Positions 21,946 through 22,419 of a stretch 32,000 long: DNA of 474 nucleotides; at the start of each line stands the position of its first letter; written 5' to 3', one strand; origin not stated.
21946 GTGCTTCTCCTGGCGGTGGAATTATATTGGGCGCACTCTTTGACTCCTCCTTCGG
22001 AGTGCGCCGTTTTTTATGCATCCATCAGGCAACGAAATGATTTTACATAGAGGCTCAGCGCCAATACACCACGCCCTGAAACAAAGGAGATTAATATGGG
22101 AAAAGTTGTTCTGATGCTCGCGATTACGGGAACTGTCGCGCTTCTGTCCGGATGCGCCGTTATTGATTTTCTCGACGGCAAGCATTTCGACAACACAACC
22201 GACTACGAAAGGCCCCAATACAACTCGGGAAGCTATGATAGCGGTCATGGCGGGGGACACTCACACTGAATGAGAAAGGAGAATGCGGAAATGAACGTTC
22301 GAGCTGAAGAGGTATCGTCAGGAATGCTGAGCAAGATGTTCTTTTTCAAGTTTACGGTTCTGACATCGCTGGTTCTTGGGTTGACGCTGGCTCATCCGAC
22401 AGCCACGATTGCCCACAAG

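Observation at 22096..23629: Operon of three tiny secreted/lipo-peptides with shared G-G-H-S-H termini co-oriented with cysK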

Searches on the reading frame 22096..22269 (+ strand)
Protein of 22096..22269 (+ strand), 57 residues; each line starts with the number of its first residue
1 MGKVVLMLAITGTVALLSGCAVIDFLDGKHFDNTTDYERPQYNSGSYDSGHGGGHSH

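Call 7: search_protein_families(library=pfam, proteins=[window:22096-22269:+], max_evalue=0.01)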
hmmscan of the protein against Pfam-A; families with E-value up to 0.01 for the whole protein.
window:22096-22269:+ (57 aa): 0 families

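Call 8: list_cluster_members(proteins=[window:22096-22269:+, window:22270-22482:+, window:22291-22482:+, window:22515-22664:+, window:22700-23629:+])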
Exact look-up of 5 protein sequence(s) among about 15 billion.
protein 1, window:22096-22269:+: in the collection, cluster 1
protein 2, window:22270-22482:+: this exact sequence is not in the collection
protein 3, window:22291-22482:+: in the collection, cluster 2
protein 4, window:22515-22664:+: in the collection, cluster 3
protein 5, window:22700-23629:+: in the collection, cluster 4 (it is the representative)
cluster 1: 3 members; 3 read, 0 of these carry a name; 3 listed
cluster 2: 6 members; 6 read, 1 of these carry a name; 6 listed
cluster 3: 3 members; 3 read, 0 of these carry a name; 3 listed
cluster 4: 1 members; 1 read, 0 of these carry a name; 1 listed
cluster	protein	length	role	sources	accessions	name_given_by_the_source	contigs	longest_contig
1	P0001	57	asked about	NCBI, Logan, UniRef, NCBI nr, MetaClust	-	-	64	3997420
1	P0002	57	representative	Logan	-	-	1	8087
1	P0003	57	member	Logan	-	-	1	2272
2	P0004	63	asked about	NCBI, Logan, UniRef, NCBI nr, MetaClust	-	-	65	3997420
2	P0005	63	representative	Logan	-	-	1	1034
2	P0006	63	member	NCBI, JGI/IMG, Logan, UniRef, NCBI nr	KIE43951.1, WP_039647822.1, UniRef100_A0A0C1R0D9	hypothetical protein [Geobacter anodireducens] | Uncharacterized protein n=1 Tax=Geobacter soli TaxID=1510391 RepID=A0A0C1R0D9_9BACT | hypothetical protein [Geobacter soli]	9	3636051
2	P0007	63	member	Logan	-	-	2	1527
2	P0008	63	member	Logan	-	-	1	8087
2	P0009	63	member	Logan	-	-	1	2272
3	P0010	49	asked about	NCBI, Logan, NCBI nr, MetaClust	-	-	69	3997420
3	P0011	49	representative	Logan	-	-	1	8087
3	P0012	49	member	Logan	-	-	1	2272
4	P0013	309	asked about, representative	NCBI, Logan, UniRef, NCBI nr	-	-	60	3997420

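Call 9: find_homologous_proteins(query=window:22096-22269:+, max_evalue=1)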
Query window:22096-22269:+ (57 aa): 17 proteins with E <= 1 among 17 candidates.
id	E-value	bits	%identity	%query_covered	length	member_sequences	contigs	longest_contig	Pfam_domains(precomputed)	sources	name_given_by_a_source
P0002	4.9e-28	113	93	100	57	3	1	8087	-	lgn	-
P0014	1.7e-23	99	78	72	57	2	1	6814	-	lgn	-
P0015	1.4e-20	90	67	91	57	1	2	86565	-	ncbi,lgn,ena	-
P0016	1.5e-19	86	63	75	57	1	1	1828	-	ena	-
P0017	1.8e-18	83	66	72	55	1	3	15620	-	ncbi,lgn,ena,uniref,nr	ncbi:hypothetical protein [Geobacter sp.]|uniref:hypothetical protein n=1 Tax=Geobacter sp. TaxID=46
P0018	1.1e-15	74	65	65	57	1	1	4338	-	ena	-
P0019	1.8e-15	74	58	75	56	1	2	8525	-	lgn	-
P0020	2.3e-15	73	67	74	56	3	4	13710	-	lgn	-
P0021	7.9e-15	72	62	74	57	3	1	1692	-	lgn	-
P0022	2.8e-14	70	56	79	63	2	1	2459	-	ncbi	-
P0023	6.5e-12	62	71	49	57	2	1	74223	-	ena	-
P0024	1.8e-11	61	57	74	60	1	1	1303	-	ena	-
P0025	4.9e-11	60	74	47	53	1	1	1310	-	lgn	-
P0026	8.4e-11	59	63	72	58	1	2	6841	-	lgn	-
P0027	1.2e-10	58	61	67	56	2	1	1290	-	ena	-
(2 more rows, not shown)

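Call 14: search_protein_families(library=ncbifam, proteins=[window:22096-22269:+], max_evalue=1)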
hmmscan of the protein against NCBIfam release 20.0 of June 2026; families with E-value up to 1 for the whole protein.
window:22096-22269:+ (57 aa): 0 families

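Call 15: find_encoding_contigs(protein=P0015, flank=6000, max_places=2)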
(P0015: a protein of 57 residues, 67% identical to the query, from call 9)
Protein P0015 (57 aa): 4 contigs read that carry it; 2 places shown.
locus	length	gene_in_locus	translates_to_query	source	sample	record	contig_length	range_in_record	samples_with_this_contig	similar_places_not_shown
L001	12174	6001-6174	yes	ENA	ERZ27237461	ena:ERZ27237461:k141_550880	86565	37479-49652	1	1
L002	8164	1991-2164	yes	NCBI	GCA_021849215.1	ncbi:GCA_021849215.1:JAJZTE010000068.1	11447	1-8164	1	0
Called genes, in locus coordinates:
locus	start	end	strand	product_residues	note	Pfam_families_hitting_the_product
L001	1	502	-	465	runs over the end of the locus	PF00072:Response_reg, PF00158:Sigma54_activat, PF13191:AAA_16 (weak), PF14532:Sigma54_activ_2, PF07728:AAA_5, PF25601:AAA_lid_14, PF02954:HTH_8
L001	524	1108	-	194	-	PF02566:OsmC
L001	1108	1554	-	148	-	PF00460:Flg_bb_rod (weak), PF06429:Flg_bbr_C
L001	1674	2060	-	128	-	PF00072:Response_reg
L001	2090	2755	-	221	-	PF00005:ABC_tran, PF02463:SMC_N (faint)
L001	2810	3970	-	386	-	PF12704:MacB_PCD, PF02687:FtsX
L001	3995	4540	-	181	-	PF10080:FtrD-like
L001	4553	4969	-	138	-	PF00403:HMA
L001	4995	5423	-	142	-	PF00403:HMA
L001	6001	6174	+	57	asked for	-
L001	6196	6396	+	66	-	-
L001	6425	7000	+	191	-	PF13489:Methyltransf_23 (weak), PF13847:Methyltransf_31, PF13649:Methyltransf_25, PF08241:Methyltransf_11, PF08242:Methyltransf_12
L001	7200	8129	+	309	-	PF00291:PALP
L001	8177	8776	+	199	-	PF01551:Peptidase_M23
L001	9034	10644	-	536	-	-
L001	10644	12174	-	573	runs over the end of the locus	PF06527:TniQ, PF15978:TnsD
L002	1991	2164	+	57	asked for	-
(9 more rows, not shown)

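Call 16: find_encoding_contigs(protein=P0017, flank=6000, max_places=2)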
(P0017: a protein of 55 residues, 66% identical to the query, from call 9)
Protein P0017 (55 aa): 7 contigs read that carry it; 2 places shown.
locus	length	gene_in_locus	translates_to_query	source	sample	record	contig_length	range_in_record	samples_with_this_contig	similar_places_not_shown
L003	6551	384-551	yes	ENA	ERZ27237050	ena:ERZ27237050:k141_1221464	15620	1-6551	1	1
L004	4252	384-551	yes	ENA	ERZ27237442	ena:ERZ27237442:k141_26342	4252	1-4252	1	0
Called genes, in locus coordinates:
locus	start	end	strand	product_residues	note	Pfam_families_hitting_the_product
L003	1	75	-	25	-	?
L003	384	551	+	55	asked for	-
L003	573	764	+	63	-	-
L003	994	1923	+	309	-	PF00291:PALP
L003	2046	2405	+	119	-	-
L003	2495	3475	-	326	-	PF13493:DUF4118 (faint), PF13487:HD_5, PF01966:HD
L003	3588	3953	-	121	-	-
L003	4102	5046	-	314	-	PF00749:tRNA-synt_1c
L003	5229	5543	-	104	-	PF06865:Ppnp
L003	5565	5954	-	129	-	PF01850:PIN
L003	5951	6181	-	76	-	PF02604:PhdYeFM_antitox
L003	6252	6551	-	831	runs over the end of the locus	PF17191:RecG_wedge, PF00270:DEAD, PF04851:ResIII, PF00271:Helicase_C, PF22590:Cas3-like_C_2 (weak), PF19833:RecG_dom3_C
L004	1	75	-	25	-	?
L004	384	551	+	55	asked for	-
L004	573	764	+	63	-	-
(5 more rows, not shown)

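Call 17: find_encoding_contigs(protein=P0023, flank=6000, max_places=2)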
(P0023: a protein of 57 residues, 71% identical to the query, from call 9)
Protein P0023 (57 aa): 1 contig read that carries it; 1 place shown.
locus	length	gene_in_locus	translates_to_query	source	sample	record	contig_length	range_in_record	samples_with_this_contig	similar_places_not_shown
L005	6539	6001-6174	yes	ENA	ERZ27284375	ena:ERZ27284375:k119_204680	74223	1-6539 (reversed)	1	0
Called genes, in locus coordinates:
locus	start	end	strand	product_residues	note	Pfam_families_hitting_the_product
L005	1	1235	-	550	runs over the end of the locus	PF02203:TarH, PF12729:4HB_MCP_1, PF00672:HAMP, PF00015:MCPsignal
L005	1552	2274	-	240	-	PF00005:ABC_tran, PF02463:SMC_N (faint), PF13304:AAA_21 (faint)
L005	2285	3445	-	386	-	PF12704:MacB_PCD, PF02687:FtsX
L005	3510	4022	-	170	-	PF10080:FtrD-like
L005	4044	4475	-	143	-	PF00403:HMA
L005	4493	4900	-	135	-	PF00403:HMA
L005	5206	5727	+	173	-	-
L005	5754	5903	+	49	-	PF04945:YHS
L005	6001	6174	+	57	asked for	-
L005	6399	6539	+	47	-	?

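Call 25: find_related_loci(query=A1, collection=genome_contigs, flank=5000)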
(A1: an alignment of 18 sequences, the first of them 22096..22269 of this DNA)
Query A1 (57 aa) in genome_contigs; peptide patterns used: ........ (x = any residue, [..] = any of these).
85 stretches matched a pattern; 20 encode a relative of the query (tblastn E <= 1e-3); 20 distinct loci.
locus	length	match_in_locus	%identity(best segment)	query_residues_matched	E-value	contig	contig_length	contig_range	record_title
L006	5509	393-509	69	5-43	1e-17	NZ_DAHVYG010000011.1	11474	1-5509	MAG: Geobacter sp. isolate clean785 k141_21781, whole genome shotgun sequence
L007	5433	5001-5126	57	1-42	9e-15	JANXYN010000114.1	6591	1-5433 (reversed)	MAG: Geobacteraceae bacterium isolate GL140_3_metabat_43 GL140_3_k141_3147449, whole genome shotgun sequence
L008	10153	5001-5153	51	3-57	2e-14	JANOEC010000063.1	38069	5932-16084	MAG: Geobacteraceae bacterium isolate SOY_65_metabat_437 SOY_65_k141_204841, whole genome shotgun sequence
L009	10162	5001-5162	56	3-57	2e-14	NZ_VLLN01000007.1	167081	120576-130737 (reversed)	Geobacter argillaceus strain ATCC BAA-1139 Ga0052872_scaffold00007.7, whole genome shotgun sequence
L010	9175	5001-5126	60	1-42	6e-14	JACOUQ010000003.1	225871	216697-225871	MAG: Geobacter sp. isolate NC_groundwater_76_Ag_B-0.1um_57_74 GD18-4_B1_scaffold_128749, whole genome shotgun sequence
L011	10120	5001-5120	58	3-42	6e-13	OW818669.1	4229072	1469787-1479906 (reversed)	metagenome genome assembly, chromosome: 1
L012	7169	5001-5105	64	19-57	6e-13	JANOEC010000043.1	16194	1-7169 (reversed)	MAG: Geobacteraceae bacterium isolate SOY_65_metabat_437 SOY_65_k141_182908, whole genome shotgun sequence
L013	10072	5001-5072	92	18-41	8e-13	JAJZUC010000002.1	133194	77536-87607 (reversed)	MAG: Deltaproteobacteria bacterium isolate SKS4.bin16 NODE_181_length_133194_cov_3.759407, whole genome shotgun sequence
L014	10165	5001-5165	52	3-57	1e-12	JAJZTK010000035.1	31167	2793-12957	MAG: Deltaproteobacteria bacterium isolate SKS3.bin71 NODE_2065_length_31167_cov_1.952577, whole genome shotgun sequence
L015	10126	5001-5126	55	3-44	1e-12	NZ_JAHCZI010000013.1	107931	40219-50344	Geobacter hydrogenophilus strain DSM 13691 NODE_13_length_107931_cov_242.339292, whole genome shotgun sequence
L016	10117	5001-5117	52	1-42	6e-12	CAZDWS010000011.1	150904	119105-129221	MAG TPA_asm: uncultured Geobacteraceae bacterium isolate SRP302447_co3_257 genome assembly, contig: NODE_290_length_1509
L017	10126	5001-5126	50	3-44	6e-12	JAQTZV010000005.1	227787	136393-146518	MAG: Desulfuromonadaceae bacterium isolate STC_69 NODE_113_length_227787_cov_17.125477_Sandtown_C, whole genome shotgun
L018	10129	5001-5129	49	1-43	5e-12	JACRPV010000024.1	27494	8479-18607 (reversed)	MAG: Geobacter sp. isolate NC_groundwater_1996_Pr3_S-0.65um_59_2 SR2-18-Sp65_coassembly_scaffold_134122, whole genome sh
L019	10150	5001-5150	53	3-57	2e-11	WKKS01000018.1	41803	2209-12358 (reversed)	MAG: Geobacter sp. isolate H7geo H7geo_contig_18, whole genome shotgun sequence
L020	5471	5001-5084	71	18-45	1e-10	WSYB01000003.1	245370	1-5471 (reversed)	MAG: Geobacteraceae bacterium isolate X3_MetaBAT.27 scaffold_104, whole genome shotgun sequence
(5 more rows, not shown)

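Call 52: search_protein_representatives(alignment_id=A1)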
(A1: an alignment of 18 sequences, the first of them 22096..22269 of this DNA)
Query: 18 sequences, 56 profile positions. Proteins with E-value up to 0.001 (for the whole library): 9; up to 1e-10: 7; up to 1e-30: 0. The best 9 are listed.
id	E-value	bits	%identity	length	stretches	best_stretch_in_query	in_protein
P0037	7.9e-28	112.3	-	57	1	1-56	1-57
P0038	1.2e-17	79.7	-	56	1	1-56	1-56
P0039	1.9e-15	72.6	-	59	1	3-56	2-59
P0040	2.5e-13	65.9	-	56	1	1-56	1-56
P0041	5.3e-13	64.8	-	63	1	1-56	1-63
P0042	8.6e-13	64.2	-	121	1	5-56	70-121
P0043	1.8e-11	59.9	-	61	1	1-56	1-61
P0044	1.1e-08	51.0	-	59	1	1-56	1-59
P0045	6.0e-04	35.8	-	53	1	1-56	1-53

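Call 54: search_protein_families(library=pfam, proteins=[L003:2046-2405:+, L005:5206-5727:+, L005:5754-5903:+, L001:6425-7000:+], max_evalue=0.1)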
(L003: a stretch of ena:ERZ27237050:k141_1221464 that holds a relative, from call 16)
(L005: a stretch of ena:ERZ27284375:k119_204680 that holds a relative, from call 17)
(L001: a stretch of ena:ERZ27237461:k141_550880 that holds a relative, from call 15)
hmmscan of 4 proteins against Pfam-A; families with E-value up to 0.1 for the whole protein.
L003:2046-2405:+ (119 aa): 1 family
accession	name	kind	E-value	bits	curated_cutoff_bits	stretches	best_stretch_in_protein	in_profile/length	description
PF12458.13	DUF3686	-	0.078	11.9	25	1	33-92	39-98/448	ATPase involved in DNA repair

L005:5206-5727:+ (173 aa): 3 families
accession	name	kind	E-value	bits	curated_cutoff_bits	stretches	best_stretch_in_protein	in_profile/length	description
PF13115.11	YtkA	-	0.015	16.3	25.9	1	38-109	12-84/85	YtkA-like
PF10634.15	Iron_transport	-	0.054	14.1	21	1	92-130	96-134/150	Fe2+ transport protein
PF00703.27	Glyco_hydro_2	-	0.064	14.5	23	1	38-115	7-95/109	Glycosyl hydrolases family 2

L005:5754-5903:+ (49 aa): 4 families
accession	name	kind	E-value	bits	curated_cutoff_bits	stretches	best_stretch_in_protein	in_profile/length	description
PF04945.19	YHS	-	4.7e-08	33.3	30.3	1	4-48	1-44/47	YHS domain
PF08394.17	Arc_trans_TRASH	-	0.00028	21.4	27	1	21-41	16-36/43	Archaeal TRASH domain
PF24273.1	TRASH_HVO_1752_C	-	0.0056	17.2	27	1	24-43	20-39/47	HVO_1752, C-terminal TRASH domain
PF12018.13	FAP206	-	0.0099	15.7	33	1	17-48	217-248/272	Domain of unknown function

L001:6425-7000:+ (191 aa): 11 families
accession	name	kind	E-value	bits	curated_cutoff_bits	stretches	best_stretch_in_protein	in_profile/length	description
PF13649.12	Methyltransf_25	-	2.1e-13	51.2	27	1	36-131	1-97/97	Methyltransferase domain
PF08241.18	Methyltransf_11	-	3.9e-12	47.1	21.2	1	38-134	2-94/95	Methyltransferase domain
PF13847.12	Methyltransf_31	-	2.1e-09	37.6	27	1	34-141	5-115/145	Methyltransferase domain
PF08242.18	Methyltransf_12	-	5.9e-08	33.8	30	1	37-132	1-97/98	Methyltransferase domain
PF13489.12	Methyltransf_23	-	9.3e-06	25.9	27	1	27-141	17-122/164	Methyltransferase domain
PF01209.24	Ubie_methyltran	-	0.00029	20.7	20.1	1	31-137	46-153/233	ubiE/COQ5 methyltransferase family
PF06325.19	PrmA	-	0.00088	19.3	22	1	30-133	159-256/296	Ribosomal protein L11 methyltransferase (PrmA)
PF05958.17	tRNA_U5-meth_tr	-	0.0064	16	23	1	32-66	201-235/357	tRNA (Uracil-5-)-methyltransferase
PF05175.20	MTS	-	0.0079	16.3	23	1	32-95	31-95/170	Methyltransferase small domain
PF01728.25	FtsJ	-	0.01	16.2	24.1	1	22-68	11-58/181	FtsJ-like methyltransferase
PF02390.23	Methyltransf_4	-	0.018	15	24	1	35-88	4-58/173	Putative methyltransferase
